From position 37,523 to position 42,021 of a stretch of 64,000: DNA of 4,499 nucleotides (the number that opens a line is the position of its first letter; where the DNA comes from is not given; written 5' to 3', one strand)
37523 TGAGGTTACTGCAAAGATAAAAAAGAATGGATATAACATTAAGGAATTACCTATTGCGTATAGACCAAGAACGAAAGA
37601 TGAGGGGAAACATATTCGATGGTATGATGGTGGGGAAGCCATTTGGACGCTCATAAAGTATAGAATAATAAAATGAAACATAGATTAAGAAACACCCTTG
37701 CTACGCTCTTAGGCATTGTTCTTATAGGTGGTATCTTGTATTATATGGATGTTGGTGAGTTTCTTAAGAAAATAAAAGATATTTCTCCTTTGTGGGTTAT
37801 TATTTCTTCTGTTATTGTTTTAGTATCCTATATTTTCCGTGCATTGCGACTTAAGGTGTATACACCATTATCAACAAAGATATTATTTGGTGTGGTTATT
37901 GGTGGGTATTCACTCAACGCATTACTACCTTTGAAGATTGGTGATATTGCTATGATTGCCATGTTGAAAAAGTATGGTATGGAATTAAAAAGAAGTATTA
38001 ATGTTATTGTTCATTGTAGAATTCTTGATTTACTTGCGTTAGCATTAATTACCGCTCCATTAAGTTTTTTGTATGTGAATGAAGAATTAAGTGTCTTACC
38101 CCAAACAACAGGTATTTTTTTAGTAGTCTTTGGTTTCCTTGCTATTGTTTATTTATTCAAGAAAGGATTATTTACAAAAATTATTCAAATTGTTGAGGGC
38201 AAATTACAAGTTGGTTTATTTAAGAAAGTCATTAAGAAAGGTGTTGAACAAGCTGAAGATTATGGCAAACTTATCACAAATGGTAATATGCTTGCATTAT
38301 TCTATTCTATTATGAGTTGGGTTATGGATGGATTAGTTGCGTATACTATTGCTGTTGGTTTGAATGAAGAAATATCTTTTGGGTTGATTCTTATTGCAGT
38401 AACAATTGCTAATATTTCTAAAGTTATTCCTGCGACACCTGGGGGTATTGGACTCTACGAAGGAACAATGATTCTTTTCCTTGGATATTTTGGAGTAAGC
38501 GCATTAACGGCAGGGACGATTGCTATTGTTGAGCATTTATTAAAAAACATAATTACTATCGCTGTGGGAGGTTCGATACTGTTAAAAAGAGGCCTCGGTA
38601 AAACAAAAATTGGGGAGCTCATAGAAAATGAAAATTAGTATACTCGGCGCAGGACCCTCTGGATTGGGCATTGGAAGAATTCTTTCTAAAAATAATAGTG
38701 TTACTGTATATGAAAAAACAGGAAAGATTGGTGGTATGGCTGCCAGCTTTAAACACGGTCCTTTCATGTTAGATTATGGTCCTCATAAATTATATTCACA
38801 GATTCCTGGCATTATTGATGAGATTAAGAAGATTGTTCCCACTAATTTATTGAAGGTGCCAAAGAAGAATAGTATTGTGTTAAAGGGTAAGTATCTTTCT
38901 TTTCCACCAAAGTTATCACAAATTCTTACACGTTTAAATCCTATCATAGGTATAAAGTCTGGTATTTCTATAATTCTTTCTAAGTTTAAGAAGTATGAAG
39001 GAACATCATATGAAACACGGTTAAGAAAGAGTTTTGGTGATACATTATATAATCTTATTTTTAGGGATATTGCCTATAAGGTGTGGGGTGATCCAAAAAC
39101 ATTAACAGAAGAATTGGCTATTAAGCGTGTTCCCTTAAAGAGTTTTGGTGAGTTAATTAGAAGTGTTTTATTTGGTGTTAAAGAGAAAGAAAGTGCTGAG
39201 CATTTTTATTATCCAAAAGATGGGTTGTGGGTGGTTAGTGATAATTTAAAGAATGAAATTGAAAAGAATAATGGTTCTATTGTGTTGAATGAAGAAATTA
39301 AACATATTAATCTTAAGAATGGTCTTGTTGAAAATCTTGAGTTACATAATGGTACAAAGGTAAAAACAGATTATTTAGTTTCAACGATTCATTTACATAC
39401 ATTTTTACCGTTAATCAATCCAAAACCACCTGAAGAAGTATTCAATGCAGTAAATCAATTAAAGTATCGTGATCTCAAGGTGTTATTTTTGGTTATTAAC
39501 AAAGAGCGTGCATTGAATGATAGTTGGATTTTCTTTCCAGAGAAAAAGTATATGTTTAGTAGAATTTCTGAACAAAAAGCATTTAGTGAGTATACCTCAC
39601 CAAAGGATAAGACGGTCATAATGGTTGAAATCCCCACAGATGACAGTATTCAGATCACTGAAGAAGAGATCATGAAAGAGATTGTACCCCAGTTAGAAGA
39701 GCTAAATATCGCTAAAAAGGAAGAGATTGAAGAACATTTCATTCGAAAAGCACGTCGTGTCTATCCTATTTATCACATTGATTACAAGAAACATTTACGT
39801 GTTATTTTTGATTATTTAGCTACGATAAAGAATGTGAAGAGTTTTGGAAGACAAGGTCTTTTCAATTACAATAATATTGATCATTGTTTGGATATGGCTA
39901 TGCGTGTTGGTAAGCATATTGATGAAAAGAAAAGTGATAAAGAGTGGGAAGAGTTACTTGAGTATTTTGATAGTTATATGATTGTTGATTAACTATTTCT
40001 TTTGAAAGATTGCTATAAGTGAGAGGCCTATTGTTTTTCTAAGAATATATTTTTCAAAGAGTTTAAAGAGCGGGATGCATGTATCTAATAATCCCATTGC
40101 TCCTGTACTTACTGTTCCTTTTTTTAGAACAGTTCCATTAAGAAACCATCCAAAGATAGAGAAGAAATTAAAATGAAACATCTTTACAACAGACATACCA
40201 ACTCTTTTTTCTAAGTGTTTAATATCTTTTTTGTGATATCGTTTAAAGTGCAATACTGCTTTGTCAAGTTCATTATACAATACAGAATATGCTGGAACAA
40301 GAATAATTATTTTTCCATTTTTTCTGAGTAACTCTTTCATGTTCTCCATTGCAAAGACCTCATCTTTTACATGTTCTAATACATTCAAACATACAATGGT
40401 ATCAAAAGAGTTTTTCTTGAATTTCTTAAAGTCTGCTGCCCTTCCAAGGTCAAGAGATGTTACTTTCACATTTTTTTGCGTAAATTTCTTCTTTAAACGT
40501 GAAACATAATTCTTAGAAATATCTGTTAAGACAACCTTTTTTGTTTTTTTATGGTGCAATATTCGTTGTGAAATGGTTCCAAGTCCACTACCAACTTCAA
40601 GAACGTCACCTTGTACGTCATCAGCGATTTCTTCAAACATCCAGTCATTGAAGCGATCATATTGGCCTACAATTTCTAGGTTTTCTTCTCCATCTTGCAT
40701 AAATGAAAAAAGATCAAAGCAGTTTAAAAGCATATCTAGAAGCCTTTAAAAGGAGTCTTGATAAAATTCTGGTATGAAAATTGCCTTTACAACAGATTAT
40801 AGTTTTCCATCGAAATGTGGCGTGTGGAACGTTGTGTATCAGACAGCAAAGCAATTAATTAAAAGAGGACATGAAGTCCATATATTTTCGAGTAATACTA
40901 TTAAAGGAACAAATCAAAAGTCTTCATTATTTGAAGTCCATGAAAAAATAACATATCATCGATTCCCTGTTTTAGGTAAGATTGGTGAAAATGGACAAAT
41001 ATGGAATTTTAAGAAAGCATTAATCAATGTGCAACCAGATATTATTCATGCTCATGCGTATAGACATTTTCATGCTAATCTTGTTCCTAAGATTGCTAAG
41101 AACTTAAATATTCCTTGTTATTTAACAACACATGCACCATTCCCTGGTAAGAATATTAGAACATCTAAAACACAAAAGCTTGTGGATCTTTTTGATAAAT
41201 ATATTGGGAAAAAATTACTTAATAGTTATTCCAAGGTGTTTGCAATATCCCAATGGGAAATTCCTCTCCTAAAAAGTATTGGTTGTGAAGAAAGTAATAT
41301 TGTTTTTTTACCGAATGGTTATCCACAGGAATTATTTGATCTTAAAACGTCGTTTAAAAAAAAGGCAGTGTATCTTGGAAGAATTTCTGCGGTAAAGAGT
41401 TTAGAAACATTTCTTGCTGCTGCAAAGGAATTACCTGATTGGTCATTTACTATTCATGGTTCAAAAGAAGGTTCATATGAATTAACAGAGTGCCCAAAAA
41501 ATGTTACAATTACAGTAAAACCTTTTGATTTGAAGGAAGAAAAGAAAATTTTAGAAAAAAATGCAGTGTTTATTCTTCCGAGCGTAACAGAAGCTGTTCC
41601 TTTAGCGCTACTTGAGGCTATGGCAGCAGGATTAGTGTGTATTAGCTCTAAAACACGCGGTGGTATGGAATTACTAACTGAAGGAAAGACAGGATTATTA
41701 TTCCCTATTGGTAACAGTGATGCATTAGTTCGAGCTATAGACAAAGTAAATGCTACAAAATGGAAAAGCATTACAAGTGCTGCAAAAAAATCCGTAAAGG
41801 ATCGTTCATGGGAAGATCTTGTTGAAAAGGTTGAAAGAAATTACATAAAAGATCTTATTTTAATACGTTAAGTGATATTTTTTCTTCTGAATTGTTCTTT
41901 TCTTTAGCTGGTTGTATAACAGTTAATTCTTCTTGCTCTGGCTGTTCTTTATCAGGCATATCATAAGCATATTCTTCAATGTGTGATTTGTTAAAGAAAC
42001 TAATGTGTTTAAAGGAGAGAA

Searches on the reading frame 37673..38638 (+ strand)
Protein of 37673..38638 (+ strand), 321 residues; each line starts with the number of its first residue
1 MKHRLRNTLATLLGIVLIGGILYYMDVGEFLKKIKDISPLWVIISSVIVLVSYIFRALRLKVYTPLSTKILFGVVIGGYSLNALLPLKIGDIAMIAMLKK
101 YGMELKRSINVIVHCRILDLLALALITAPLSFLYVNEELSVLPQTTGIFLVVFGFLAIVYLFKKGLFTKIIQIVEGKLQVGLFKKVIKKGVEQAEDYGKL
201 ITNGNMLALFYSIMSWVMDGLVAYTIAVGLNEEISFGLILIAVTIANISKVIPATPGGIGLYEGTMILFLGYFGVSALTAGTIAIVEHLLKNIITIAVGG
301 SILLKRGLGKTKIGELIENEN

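Call 39: search_protein_families(library=pfam, proteins=[window:37673-38638:+], max_evalue=0.001)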
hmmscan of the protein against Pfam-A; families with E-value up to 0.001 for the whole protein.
window:37673-38638:+ (321 aa): 1 family
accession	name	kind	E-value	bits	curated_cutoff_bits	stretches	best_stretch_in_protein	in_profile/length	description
PF03706.18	LPG_synthase_TM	-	6.4e-42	144.5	33.4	1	12-299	2-302/302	Lysylphosphatidylglycerol synthase TM region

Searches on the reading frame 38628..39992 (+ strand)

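Call 39: search_protein_families(library=pfam, proteins=[window:38628-39992:+], max_evalue=0.001)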
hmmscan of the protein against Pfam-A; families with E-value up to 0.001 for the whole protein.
window:38628-39992:+ (454 aa): 3 families
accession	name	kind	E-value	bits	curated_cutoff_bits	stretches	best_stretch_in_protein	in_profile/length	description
PF01593.30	Amino_oxidase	-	1.1e-15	58.3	19.8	1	19-360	11-365/443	Flavin containing amine oxidoreductase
PF13450.12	NAD_binding_8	-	3.9e-10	40.3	21.9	1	5-55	1-52/68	NAD(P)-binding Rossmann-like domain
PF03275.19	GLF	-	1.3e-07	32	26.3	1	240-338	59-159/203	UDP-galactopyranose mutase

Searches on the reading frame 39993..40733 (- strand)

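Call 39: search_protein_families(library=pfam, proteins=[window:39993-40733:-], max_evalue=0.001)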
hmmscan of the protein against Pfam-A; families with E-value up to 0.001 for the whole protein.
window:39993-40733:- (246 aa): 15 families
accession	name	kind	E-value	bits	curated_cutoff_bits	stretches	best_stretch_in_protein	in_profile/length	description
PF08242.18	Methyltransf_12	-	2.7e-17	63.7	30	1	45-142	1-98/98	Methyltransferase domain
PF13847.12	Methyltransf_31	-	8.7e-16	58.4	27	1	43-148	6-113/145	Methyltransferase domain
PF08241.18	Methyltransf_11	-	1.7e-15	57.9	21.2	1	45-144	1-95/95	Methyltransferase domain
PF13649.12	Methyltransf_25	-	9.7e-15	55.5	27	1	44-140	1-97/97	Methyltransferase domain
PF13489.12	Methyltransf_23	-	1.3e-12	48.2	27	1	38-174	20-153/164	Methyltransferase domain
PF05175.20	MTS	-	8.6e-08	32.4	23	1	30-146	21-140/170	Methyltransferase small domain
PF05219.18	DREV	-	1.7e-07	31.1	26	1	37-149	91-192/265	DREV methyltransferase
PF02353.26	CMAS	-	2.6e-07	30.7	27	1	43-144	65-164/273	Mycolic acid cyclopropane synthetase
PF05891.18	Methyltransf_PK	-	4.6e-07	30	27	1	43-184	58-198/218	AdoMet dependent proline di-methyltransferase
PF01209.24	Ubie_methyltran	-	5.7e-06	26.3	20.1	1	23-146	30-153/233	ubiE/COQ5 methyltransferase family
PF05401.17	NodS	-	9.8e-06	26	24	1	35-144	38-144/201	Nodulation protein S (NodS)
PF10294.15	Methyltransf_16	-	8e-05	22.9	21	1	41-144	47-155/174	Lysine methyltransferase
PF00398.26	RrnaAD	-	0.00013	21.7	24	1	43-103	33-92/263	Ribosomal RNA adenine dimethylase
PF08003.17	Methyltransf_9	-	0.00023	20.7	23.8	1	36-145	111-218/315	Protein of unknown function (DUF1698)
PF07021.18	MetW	-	0.00042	20.4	21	1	43-149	16-112/193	Methionine biosynthesis protein MetW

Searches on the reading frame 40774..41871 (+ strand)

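Call 37: search_protein_families(library=pfam, proteins=[window:40774-41871:+], max_evalue=0.01)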
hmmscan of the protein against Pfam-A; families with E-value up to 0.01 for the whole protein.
window:40774-41871:+ (365 aa): 8 families
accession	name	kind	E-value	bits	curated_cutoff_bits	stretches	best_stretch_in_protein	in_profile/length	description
PF00534.26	Glycos_transf_1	-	2.7e-23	82.8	26.4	1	195-325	15-155/172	Glycosyl transferases group 1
PF13692.12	Glyco_trans_1_4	-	4.2e-21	76.1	27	1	196-324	2-138/142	Glycosyl transferases group 1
PF13439.12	Glyco_transf_4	-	8.8e-21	75.1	28.5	1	16-183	3-166/170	Glycosyltransferase Family 4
PF13579.12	Glyco_trans_4_4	-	3.4e-13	50.7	29.7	1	16-182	2-158/158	Glycosyl transferase 4-like domain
PF13524.12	Glyco_trans_1_2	-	1e-05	26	25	1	211-342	3-130/144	Glycosyl transferase-like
PF13477.12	Glyco_trans_4_2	-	1.3e-05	25.8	23.4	1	20-120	12-107/139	Glycosyl transferase 4-like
PF20706.3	GT4-conflict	-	0.00038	20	26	1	223-323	233-337/385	Family 4 Glycosyltransferase in conflict systems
PF08323.17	Glyco_transf_5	-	0.0067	16.6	22.7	0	16-57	17-58/239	Starch synthase catalytic domain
